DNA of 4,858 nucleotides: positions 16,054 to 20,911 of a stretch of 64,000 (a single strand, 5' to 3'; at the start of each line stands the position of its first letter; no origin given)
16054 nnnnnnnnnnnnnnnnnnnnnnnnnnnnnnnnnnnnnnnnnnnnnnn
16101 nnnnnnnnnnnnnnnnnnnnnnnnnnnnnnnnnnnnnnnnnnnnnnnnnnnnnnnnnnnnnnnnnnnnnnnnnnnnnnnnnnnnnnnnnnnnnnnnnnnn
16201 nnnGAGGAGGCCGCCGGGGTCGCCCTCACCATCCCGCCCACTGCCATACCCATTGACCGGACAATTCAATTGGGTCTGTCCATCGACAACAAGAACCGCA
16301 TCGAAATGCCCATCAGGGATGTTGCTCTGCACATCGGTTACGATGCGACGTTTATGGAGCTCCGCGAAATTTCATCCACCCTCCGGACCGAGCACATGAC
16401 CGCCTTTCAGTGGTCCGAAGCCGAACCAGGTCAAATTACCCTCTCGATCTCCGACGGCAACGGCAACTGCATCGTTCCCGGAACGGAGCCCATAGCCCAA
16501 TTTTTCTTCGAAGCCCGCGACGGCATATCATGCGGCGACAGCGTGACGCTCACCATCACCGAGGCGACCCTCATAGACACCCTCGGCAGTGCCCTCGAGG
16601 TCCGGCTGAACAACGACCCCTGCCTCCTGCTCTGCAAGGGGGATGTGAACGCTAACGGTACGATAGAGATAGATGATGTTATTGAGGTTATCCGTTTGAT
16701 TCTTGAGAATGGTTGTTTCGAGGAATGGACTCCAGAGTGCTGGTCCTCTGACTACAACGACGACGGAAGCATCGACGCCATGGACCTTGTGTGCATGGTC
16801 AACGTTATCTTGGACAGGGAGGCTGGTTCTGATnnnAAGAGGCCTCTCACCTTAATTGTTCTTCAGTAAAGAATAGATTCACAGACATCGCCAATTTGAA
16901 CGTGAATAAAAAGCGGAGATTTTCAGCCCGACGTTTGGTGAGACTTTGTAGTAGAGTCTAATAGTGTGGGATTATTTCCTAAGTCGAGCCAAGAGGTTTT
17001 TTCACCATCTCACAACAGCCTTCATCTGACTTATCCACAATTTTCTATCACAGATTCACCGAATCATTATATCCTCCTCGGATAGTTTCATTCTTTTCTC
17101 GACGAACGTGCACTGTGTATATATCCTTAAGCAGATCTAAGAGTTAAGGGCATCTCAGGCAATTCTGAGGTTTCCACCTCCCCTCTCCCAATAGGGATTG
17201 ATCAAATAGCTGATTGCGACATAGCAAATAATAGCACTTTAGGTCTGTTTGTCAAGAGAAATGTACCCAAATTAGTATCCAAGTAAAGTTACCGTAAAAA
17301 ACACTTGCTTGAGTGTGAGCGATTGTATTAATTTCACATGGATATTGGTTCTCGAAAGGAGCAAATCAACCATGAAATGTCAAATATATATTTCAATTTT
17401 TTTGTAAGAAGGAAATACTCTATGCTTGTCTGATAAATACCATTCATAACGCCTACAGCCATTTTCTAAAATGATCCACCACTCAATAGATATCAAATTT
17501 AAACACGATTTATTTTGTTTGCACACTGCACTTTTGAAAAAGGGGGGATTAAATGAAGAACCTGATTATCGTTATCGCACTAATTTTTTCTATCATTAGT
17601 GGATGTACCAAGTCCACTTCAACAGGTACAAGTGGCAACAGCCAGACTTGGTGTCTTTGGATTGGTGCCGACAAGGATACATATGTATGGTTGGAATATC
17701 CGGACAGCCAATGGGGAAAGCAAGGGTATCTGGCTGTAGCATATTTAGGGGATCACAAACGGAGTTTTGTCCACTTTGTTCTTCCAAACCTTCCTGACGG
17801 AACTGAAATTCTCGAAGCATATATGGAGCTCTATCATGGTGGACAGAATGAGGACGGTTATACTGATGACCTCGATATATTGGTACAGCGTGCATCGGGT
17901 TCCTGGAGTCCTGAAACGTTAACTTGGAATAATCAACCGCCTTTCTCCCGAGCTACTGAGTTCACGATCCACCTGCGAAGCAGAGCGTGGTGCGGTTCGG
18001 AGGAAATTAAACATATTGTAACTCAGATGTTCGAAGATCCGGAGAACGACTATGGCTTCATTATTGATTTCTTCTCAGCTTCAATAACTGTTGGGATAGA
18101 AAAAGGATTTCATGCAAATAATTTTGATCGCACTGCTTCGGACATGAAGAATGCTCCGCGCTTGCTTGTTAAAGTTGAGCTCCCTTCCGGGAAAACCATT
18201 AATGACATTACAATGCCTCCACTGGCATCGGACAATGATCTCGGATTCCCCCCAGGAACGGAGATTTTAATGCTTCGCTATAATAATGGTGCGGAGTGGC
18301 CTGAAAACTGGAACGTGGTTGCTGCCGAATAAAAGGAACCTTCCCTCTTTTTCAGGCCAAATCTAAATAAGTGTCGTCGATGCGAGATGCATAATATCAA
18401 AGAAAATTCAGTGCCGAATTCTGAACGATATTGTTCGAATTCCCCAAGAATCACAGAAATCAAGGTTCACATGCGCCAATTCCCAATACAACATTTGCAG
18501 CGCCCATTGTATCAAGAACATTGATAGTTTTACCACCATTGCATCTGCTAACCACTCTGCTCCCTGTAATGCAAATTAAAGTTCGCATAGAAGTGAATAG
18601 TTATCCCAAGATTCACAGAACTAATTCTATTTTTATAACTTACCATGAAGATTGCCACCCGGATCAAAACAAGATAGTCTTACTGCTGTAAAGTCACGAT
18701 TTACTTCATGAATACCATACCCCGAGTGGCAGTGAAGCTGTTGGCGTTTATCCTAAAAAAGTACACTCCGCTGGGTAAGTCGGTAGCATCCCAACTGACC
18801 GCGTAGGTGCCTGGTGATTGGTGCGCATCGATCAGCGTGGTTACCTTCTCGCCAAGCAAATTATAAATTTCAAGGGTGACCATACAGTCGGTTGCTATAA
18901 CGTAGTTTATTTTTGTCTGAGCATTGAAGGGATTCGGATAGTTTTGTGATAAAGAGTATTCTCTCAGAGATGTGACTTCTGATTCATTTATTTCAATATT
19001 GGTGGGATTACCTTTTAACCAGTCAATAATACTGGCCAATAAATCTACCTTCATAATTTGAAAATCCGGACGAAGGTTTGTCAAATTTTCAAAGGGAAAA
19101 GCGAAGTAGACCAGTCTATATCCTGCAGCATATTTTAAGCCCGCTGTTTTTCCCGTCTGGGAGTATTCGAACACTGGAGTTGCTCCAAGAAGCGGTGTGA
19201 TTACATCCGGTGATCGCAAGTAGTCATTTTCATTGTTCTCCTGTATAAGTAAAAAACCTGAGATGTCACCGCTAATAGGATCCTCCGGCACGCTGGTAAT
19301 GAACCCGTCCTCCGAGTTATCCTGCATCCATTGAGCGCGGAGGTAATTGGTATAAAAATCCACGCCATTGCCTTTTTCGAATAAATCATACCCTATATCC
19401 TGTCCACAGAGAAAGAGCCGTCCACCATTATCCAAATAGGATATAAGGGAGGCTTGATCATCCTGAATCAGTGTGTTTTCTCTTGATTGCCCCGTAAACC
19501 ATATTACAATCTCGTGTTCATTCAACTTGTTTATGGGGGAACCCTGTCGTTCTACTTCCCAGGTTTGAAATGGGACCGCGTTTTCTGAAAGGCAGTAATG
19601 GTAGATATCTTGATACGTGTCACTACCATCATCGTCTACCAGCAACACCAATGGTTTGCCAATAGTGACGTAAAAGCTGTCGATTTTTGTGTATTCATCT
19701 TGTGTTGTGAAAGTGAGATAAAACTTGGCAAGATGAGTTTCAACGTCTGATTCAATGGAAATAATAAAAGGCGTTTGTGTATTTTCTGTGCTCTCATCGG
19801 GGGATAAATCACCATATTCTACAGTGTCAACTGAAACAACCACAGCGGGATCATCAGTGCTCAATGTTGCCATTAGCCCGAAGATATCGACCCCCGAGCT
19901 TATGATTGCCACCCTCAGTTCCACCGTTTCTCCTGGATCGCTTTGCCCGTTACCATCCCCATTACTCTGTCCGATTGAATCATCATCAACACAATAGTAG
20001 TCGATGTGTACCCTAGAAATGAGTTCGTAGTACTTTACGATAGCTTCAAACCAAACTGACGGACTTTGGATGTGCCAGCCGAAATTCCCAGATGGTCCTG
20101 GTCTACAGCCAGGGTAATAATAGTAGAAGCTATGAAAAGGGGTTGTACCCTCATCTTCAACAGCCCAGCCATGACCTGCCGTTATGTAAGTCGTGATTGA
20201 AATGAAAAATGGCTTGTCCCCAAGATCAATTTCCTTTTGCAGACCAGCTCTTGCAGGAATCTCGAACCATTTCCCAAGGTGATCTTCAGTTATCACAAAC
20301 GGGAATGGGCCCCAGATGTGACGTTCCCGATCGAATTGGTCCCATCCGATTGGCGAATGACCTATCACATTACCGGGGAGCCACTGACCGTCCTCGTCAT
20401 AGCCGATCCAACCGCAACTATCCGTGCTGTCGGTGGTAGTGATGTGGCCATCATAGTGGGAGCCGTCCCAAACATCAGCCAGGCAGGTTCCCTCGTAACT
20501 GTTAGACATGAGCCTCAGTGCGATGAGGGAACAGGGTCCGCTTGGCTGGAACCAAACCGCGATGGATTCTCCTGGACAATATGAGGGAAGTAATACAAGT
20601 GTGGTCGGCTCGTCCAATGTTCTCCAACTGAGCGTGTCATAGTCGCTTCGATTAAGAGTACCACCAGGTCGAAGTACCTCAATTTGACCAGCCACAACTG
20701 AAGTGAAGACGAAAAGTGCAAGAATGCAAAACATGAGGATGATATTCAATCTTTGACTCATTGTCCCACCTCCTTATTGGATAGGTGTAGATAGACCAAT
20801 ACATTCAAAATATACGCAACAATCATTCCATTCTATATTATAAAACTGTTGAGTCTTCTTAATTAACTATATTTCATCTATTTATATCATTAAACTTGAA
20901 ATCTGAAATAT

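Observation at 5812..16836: Cluster of dockerin-tagged secreted hydrolases (MBL hydrolase, M28 aminopeptidase, papain-like protease with its own cohesin-like domain)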

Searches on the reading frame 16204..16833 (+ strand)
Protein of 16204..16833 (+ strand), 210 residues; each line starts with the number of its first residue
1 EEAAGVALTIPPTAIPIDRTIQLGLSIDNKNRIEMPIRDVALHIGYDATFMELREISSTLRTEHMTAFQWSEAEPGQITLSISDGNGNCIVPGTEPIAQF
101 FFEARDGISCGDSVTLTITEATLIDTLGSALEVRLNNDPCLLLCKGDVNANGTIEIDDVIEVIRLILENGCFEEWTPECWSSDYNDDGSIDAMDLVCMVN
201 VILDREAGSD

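Call 10: search_solved_structures(query=window:16204-16833:+, max_evalue=10, show_alignments=3)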
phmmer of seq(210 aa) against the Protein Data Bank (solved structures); distinct sequences matched with E-value up to 10: 18.
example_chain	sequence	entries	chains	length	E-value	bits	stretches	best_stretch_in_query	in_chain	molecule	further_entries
2w49_0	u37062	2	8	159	0.067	16.5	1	147-198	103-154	TROPONIN C, SKELETAL MUSCLE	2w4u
1ncx_A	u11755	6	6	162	0.072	16.4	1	147-198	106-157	TROPONIN C | Troponin C, skeletal muscle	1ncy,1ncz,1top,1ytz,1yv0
5tnc_A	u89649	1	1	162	0.074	16.4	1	147-198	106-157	TROPONIN-C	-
4tnc_A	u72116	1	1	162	0.075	16.3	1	147-198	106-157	TROPONIN C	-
1jc2_A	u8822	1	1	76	0.076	16.3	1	147-199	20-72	TROPONIN C, SKELETAL MUSCLE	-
1tnw_A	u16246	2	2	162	0.082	16.2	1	147-198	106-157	TROPONIN C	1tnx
8zvk_A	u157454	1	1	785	0.11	15.8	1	108-203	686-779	AaBgIC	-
4dh2_B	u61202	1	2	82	0.16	15.3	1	146-197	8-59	Dockerin type 1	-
2mte_A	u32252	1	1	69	0.2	14.9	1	145-203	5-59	Cellulose 1,4-beta-cellobiosidase (reducing end) CelS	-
1daq_A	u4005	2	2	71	0.21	14.9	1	145-203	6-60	ENDOGLUCANASE SS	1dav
9c39_K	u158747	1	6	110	0.26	14.6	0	93-121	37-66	Phage protein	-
1a2x_A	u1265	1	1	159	0.34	14.2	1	147-198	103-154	TROPONIN C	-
4uyq_B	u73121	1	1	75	0.46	13.8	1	145-203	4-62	Cellulosomal scaffoldin adaptor protein B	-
5nrk_B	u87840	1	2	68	0.47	13.7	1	146-200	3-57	DocCel5: Type I dockerin repeat domain from A. cellulolyticus family 5 endoglucanase WP_01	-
1tcf_A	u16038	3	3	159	0.53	13.6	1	147-198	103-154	TROPONIN C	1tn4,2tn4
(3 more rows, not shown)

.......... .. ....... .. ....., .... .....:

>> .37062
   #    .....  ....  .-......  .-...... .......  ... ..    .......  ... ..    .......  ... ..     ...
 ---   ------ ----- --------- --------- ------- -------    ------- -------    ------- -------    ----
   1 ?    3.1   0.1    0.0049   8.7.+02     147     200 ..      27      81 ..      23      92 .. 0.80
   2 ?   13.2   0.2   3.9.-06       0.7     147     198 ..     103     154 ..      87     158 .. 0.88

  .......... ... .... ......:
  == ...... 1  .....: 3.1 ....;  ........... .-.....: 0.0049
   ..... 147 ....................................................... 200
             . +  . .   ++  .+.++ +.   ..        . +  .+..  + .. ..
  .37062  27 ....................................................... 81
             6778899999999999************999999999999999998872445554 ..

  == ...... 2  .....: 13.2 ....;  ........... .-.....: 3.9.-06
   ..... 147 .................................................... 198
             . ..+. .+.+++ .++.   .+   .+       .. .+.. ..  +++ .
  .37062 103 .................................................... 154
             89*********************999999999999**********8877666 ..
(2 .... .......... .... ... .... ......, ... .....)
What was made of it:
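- Troponin C tops the single-sequence PDB search at E 0.07 (call 10).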

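Call 11: find_homologous_proteins(query=window:16204-16833:+, max_evalue=0.001)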
Query seq(210 aa): 174 candidates shared short words with the query, none scored E <= 0.001.

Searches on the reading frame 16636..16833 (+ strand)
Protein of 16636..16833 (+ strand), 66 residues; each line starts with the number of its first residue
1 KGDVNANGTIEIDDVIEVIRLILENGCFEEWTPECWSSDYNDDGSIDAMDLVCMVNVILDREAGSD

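Call 9: search_protein_families(library=pfam, proteins=[window:16636-16833:+], max_evalue=10)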
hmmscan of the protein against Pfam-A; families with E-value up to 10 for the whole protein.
seq(66 aa): 6 families
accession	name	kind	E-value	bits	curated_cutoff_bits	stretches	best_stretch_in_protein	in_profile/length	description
PF00404.24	Dockerin_1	-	1e-08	35.6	22.9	2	38-59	2-23/57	Dockerin type I domain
PF13405.12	EF-hand_6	-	0.0004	20.3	25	2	39-56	10-27/30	EF-hand domain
PF00036.39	EF-hand_1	-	0.005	16.7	25.4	1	3-20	10-27/29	EF hand domain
PF13499.12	EF-hand_7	-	0.022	15.6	30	2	39-57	12-30/67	EF-hand domain pair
PF13202.12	EF-hand_5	-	0.12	12.4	25.9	1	39-51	9-21/25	EF hand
PF12763.14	EH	-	0.39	11.1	22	1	38-63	49-74/101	EH domain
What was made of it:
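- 16639..16818 (+): Dockerin of the C1 protease, fused to the cohesin with no linker (...LLLCK|GDVNANG...). Dockerin_1 35.6 bits for the module alone (call 9).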

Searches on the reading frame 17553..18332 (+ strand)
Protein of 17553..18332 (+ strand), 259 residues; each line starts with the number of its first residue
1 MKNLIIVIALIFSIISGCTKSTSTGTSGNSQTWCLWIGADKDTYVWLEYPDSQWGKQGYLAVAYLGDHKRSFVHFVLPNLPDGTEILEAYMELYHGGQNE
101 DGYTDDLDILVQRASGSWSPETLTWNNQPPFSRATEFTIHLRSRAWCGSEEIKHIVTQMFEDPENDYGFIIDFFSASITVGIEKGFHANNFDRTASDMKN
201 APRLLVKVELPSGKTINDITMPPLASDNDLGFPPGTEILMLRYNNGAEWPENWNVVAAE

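Call 3: search_protein_families(library=pfam, proteins=[window:17553-18332:+], max_evalue=0.01)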
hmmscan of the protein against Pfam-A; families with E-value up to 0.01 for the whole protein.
window:17553-18332:+ (259 aa): 1 family
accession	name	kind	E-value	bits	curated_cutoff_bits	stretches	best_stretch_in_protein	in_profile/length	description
PF24517.2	CBM96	-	1.3e-13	51.6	26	1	39-159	7-126/164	Carbohydrate-binding module family 96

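Call 74: search_protein_families(library=ncbifam, proteins=[window:17553-18332:+], max_evalue=0.001)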
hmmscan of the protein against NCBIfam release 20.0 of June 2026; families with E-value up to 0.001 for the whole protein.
window:17553-18332:+ (259 aa): 1 family
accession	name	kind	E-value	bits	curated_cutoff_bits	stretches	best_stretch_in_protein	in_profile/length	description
NF033679.1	DNRLRE_dom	domain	1.5e-19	70.7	34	1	41-204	1-161/164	DNRLRE domain-containing protein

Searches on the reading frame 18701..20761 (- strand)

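Call 3: search_protein_families(library=pfam, proteins=[window:18701-20761:-], max_evalue=0.01)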
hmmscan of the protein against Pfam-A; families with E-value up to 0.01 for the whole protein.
window:18701-20761:- (686 aa): 3 families
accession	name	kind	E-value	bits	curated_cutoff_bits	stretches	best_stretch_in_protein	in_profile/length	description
PF18962.6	Por_Secre_tail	-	3.4e-08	34.1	27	1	608-678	2-69/75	Secretion system C-terminal sorting domain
PF13860.13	FlgD_ig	-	0.0031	17.9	27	1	628-674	25-76/79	FlgD Ig-like domain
PF13585.12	CHU_C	-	0.0098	16.4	27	0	627-674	28-73/86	CHU_C Type IX secretion signal domain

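Call 74: search_protein_families(library=ncbifam, proteins=[window:18701-20761:-], max_evalue=0.001)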
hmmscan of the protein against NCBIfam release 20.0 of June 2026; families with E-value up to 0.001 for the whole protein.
window:18701-20761:- (686 aa): 3 families
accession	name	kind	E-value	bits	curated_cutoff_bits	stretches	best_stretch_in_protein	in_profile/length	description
TIGR04183.1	Por_Secre_tail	domain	7.2e-10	38.7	23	1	608-680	2-67/72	T9SS type A sorting domain-containing protein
NF052323.1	T9SSA_dep_M6i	equivalog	1.5e-09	36.4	600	1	605-675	958-1028/1043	T9SS-dependent M6-like inactivated metalloprotease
NF038113.1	T9SSA_dep_M36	equivalog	2.4e-05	22.7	885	1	603-682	791-866/869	T9SS-dependent M36 family metallopeptidase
